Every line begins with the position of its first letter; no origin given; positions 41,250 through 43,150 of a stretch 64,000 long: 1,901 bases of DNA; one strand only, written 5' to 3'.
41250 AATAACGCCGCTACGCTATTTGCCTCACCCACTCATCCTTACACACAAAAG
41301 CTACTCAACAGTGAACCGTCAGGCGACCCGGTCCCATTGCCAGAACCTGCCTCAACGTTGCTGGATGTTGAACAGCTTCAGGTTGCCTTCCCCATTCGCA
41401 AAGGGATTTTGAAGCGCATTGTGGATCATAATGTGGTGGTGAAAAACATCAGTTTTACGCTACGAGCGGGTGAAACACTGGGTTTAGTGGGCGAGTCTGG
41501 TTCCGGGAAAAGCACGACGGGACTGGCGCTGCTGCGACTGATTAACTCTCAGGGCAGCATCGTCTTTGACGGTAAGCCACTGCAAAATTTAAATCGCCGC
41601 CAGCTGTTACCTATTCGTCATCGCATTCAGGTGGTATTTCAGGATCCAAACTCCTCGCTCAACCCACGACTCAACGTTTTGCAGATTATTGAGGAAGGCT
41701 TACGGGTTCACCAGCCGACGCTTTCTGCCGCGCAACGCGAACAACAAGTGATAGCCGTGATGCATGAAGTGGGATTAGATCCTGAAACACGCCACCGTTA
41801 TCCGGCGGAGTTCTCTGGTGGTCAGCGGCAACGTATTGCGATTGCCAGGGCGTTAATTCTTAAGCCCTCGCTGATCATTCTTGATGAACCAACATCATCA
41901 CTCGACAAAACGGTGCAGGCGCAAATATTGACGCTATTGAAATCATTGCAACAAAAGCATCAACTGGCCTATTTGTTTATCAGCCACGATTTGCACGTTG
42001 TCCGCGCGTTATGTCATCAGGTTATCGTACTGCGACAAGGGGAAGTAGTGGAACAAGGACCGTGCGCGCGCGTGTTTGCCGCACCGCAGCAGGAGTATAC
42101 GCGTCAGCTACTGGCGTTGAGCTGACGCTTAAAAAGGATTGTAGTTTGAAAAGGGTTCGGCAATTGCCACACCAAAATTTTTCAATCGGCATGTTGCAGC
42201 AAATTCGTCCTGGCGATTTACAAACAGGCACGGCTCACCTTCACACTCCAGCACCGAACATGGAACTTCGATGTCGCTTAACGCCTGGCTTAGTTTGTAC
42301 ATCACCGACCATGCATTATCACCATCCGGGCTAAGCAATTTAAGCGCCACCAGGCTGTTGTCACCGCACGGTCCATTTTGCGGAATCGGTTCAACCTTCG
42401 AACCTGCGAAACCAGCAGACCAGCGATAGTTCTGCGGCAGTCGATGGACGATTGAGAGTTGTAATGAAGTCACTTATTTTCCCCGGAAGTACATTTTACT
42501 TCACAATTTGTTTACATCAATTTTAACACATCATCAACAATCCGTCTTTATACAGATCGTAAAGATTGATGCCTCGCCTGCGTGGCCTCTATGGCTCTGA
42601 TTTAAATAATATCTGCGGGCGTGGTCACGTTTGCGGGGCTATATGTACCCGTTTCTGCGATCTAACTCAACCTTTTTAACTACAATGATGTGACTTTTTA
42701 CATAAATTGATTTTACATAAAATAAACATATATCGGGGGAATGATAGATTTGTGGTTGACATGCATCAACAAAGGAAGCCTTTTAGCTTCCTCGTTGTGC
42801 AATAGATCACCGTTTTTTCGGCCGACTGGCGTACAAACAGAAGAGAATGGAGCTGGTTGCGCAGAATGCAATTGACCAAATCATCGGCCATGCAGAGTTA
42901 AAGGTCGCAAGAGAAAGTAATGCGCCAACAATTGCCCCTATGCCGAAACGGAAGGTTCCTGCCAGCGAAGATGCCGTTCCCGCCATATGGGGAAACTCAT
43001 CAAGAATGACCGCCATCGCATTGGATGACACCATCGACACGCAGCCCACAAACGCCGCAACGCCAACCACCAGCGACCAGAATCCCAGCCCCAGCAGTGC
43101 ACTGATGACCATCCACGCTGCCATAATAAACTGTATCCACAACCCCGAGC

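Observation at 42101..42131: Convergent yejF and yejG separated by 3 nt, with a 9-bp perfect inverted repeat straddling the yejF stop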

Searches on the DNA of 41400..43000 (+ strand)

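Call 3: search_dna_similar(query=window:41600-42700:+, collection=ecoli_genomes, mode=near, max_rows=12, rows=spread)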
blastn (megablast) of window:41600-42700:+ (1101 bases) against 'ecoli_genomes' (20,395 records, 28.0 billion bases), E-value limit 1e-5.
Records with a match: 5425; places in all: 5427; records where one place covers at least 80% of the query: 5422.
Genomes with a match: 5425 of 5426; with a place that covers at least 80% of the query: 5422. Places per genome that has any: lowest 1, median 1, highest 2. On chromosomes: 5427 places; on plasmids: 0.
Best place of each record, by identity: >=99% 1441; 95-99% 3984.
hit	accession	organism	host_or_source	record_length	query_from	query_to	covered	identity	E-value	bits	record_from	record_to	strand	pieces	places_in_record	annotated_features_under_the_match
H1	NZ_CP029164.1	Escherichia coli strain 104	chicken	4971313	1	1101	100%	100.0%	0e+0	2034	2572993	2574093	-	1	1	yejF: microcin C ABC transporter ATP-binding protein YejF | yejG: YejG family protein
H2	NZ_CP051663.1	Escherichia coli strain 1162invT2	Homo sapiens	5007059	1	1101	100%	99.5%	0e+0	2006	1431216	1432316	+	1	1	yejF: microcin C ABC transporter ATP-binding protein YejF | yejG: YejG family protein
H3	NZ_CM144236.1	Escherichia coli strain O17_K12a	Homo sapiens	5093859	1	1101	100%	99.2%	0e+0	1982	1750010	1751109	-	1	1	yejF: microcin C ABC transporter ATP-binding protein YejF | yejG: YejG family protein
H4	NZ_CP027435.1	Escherichia coli strain 2014C-3599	missing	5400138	1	1101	100%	98.9%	0e+0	1965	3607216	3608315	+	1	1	yejF: microcin C ABC transporter ATP-binding protein YejF | yejG: YejG family protein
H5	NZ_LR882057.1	Escherichia coli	Gallus gallus domesticus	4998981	1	1101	100%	98.9%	0e+0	1965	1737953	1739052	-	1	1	yejF: microcin C ABC transporter ATP-binding protein YejF | yejG: YejG family protein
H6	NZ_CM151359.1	Escherichia coli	Homo sapiens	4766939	1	1101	100%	98.8%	0e+0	1960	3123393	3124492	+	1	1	yejF: microcin C ABC transporter ATP-binding protein YejF | yejG: YejG family protein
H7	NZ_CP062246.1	Escherichia coli strain AML003_par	not applicable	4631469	1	1101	100%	98.7%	0e+0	1954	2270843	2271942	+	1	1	yejF: microcin C ABC transporter ATP-binding protein YejF | yejG: YejG family protein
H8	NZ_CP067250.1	Escherichia coli strain ESBL_DR28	imported food: chilli pepper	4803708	1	1101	100%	98.7%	0e+0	1954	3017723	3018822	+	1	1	yejF: microcin C ABC transporter ATP-binding protein YejF | yejG: YejG family protein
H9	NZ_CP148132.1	Escherichia coli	missing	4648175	1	1101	100%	98.7%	0e+0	1954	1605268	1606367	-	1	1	yejF: microcin C ABC transporter ATP-binding protein YejF | yejG: YejG family protein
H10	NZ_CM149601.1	Escherichia coli strain MEI1A-0323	Soil surface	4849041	1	1101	100%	98.7%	0e+0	1954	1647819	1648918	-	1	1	yejF: microcin C ABC transporter ATP-binding protein YejF | yejG: YejG family protein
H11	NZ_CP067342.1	Escherichia coli strain ECJXMCRH7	chicken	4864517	1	1101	100%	98.6%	0e+0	1949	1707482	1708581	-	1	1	yejF: microcin C ABC transporter ATP-binding protein YejF | yejG: YejG family protein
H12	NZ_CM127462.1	Escherichia coli strain G5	seawater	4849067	381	1101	65%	98.8%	0e+0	1280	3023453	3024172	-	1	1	yejG: YejG family protein | ATP-binding cassette domain-containing protein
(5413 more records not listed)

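Call 14: get_annotated_region(hit=H7, flank=6000)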
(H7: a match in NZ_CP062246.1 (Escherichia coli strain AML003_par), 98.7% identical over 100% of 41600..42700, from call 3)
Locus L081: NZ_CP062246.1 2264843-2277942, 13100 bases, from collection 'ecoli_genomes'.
description: Escherichia coli strain AML003_par chromosome, complete genome
organism: Escherichia coli strain AML003_par (NCBI taxid 562)
replicon: chromosome; assembly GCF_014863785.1
host: not applicable; source: not applicable; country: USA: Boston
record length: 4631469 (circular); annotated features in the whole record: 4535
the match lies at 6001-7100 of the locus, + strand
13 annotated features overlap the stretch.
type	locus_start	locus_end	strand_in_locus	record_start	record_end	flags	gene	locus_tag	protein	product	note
CDS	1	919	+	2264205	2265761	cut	pdeN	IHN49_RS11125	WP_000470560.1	cyclic di-GMP phosphodiesterase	-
CDS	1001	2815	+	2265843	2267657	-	yejA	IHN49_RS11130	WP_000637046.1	extracellular solute-binding protein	-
CDS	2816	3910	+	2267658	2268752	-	yejB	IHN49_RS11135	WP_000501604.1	microcin C ABC transporter permease YejB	-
CDS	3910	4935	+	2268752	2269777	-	yejE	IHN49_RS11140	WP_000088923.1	ABC transporter permease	-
CDS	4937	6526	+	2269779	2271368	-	yejF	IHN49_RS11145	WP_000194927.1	microcin C ABC transporter ATP-binding protein YejF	-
CDS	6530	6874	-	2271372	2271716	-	yejG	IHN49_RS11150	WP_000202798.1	YejG family protein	-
CDS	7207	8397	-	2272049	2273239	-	bcr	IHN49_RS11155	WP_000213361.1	multidrug efflux MFS transporter Bcr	-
CDS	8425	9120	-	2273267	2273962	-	rsuA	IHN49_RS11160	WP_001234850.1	16S rRNA pseudouridine(516) synthase RsuA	-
CDS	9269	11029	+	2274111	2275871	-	radD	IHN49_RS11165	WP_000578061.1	DEAD/DEAH box helicase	-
CDS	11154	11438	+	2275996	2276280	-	rplY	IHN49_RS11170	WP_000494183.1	50S ribosomal protein L25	-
CDS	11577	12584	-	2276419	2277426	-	yejK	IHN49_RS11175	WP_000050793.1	nucleoid-associated protein YejK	-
CDS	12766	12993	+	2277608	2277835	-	yejL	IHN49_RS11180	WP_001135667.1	YejL family protein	-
CDS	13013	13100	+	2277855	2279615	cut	yejM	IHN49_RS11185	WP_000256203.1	LPS biosynthesis-modulating metalloenzyme YejM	-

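Call 40: search_rna_families(source=window, start=41400, end=43000, threshold=evalue, max_evalue=5)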
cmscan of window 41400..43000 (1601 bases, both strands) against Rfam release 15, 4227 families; matches with E-value up to 5: 2.
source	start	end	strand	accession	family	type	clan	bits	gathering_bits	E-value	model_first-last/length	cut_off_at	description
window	42704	42779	-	RF02181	ST7-AS2_1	Gene; lncRNA;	-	21.7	80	0.13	1-72/72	no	ST7 antisense RNA 2 conserved region 1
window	42694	42722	+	RF01350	CRISPR-DR41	Gene; CRISPR;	-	18.3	36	2.3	1-29/29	no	CRISPR RNA direct repeat element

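Call 42: search_dna_similar(query=window:42081-42150:+, collection=ecoli_genomes, mode=near, max_rows=30, rows=spread)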
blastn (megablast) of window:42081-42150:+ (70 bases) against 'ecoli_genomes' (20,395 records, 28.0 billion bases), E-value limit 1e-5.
Records with a match: 5425; places in all: 5425; records where one place covers at least 80% of the query: 5425.
Genomes with a match: 5425 of 5426; with a place that covers at least 80% of the query: 5425. Places per genome that has any: lowest 1, median 1, highest 1. On chromosomes: 5425 places; on plasmids: 0.
Best place of each record, by identity: >=99% 5383; 95-99% 42.
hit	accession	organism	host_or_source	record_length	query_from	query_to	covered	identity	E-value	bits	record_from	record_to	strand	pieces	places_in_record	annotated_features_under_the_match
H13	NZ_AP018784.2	Escherichia coli strain SK1144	-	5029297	1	70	100%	100.0%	6e-28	130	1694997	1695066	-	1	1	yejF: microcin C ABC transporter ATP-binding protein YejF | yejG: YejG family protein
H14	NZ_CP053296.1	Escherichia coli strain M1/5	Homo sapiens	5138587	1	70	100%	100.0%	6e-28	130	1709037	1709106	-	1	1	yejF: microcin C ABC transporter ATP-binding protein YejF | yejG: YejG family protein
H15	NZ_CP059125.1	Escherichia coli strain EC45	Homo sapiens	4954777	1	70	100%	100.0%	6e-28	130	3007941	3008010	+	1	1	yejF: microcin C ABC transporter ATP-binding protein YejF | yejG: YejG family protein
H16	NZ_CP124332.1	Escherichia coli strain AVS0753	wastewater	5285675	1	70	100%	100.0%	6e-28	130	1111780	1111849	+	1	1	yejF: microcin C ABC transporter ATP-binding protein YejF | yejG: YejG family protein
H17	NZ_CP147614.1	Escherichia coli strain GN05652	Homo sapiens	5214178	1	70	100%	100.0%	6e-28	130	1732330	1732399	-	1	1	yejF: microcin C ABC transporter ATP-binding protein YejF | yejG: YejG family protein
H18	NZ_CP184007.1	Escherichia coli strain 1290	Homo sapiens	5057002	1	70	100%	100.0%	6e-28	130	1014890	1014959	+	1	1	yejF: microcin C ABC transporter ATP-binding protein YejF | yejG: YejG family protein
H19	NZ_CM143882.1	Escherichia coli strain E13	Homo sapiens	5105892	1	70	100%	100.0%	6e-28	130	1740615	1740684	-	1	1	yejF: microcin C ABC transporter ATP-binding protein YejF | yejG: YejG family protein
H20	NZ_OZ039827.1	Escherichia coli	-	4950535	1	70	100%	100.0%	6e-28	130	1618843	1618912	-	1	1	yejF: microcin C ABC transporter ATP-binding protein YejF | yejG: YejG family protein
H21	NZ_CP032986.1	Escherichia coli strain BE2-5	egret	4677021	2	70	99%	100.0%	2e-27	128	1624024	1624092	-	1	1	yejF: microcin C ABC transporter ATP-binding protein YejF | yejG: YejG family protein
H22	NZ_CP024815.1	Escherichia coli strain CREC-629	Homo sapiens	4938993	2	70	99%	100.0%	2e-27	128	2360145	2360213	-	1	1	yejF: microcin C ABC transporter ATP-binding protein YejF | yejG: YejG family protein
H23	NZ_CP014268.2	Escherichia coli B strain C2566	laboratory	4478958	2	70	99%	100.0%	2e-27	128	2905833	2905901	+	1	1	yejF: microcin C ABC transporter ATP-binding protein YejF | yejG: YejG family protein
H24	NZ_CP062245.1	Escherichia coli strain AML003_ev01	not applicable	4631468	2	70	99%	100.0%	2e-27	128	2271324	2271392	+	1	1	yejF: microcin C ABC transporter ATP-binding protein YejF | yejG: YejG family protein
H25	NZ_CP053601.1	Escherichia coli BL21 strain BL21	not applicable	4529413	2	70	99%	100.0%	2e-27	128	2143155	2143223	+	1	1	yejF: microcin C ABC transporter ATP-binding protein YejF | yejG: YejG family protein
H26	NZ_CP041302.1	Escherichia coli strain MSHS 472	Homo sapiens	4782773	2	70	99%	100.0%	2e-27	128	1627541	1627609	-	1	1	yejF: microcin C ABC transporter ATP-binding protein YejF | yejG: YejG family protein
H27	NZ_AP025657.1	Escherichia coli strain TUM13867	Homo sapiens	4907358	1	69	99%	100.0%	2e-27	128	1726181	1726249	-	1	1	yejF: microcin C ABC transporter ATP-binding protein YejF | yejG: YejG family protein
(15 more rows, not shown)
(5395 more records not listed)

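Call 52: get_annotated_region(hit=H1, flank=20000)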
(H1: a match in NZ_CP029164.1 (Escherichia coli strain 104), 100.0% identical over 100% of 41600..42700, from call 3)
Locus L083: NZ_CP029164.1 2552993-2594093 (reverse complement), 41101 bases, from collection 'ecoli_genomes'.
description: Escherichia coli strain 104 chromosome, complete genome
organism: Escherichia coli strain 104 (NCBI taxid 562)
replicon: chromosome; assembly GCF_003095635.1
host: -; source: chicken; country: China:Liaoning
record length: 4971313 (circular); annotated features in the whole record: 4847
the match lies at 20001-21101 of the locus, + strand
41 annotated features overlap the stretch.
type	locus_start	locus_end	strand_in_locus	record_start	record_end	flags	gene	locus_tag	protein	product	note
CDS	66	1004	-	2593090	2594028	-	psuG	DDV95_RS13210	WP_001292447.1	pseudouridine-5'-phosphate glycosidase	-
CDS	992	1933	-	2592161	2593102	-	psuK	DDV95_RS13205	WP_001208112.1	pseudouridine kinase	-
CDS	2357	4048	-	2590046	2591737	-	fruA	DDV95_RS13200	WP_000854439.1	PTS fructose transporter subunit IIBC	-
CDS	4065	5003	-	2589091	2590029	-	fruK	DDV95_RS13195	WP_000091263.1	1-phosphofructokinase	-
CDS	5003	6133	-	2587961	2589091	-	fruB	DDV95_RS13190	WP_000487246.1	fused PTS fructose transporter subunit IIA/HPr protein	-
CDS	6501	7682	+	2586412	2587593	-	setB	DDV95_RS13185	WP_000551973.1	sugar efflux transporter SetB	-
CDS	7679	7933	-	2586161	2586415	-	yeiW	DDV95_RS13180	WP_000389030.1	YkgJ family cysteine cluster protein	-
CDS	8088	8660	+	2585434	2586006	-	yeiP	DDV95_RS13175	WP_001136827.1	elongation factor P-like protein YeiP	-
CDS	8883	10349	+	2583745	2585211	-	yeiQ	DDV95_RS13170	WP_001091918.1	mannitol dehydrogenase family protein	-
CDS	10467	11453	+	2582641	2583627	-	yeiR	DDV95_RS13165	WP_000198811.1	zinc-binding GTPase YeiR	-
CDS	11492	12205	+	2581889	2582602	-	lpxT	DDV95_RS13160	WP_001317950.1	Kdo(2)-lipid A phosphotransferase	-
CDS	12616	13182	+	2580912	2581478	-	mepS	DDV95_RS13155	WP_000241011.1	bifunctional murein DD-endopeptidase/murein LD-carboxypeptidase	-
CDS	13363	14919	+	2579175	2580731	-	pdeN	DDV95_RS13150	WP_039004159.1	cyclic di-GMP phosphodiesterase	-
CDS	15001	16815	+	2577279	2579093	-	yejA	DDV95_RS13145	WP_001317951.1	extracellular solute-binding protein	-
CDS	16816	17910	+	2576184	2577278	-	yejB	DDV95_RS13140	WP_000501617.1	microcin C ABC transporter permease YejB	-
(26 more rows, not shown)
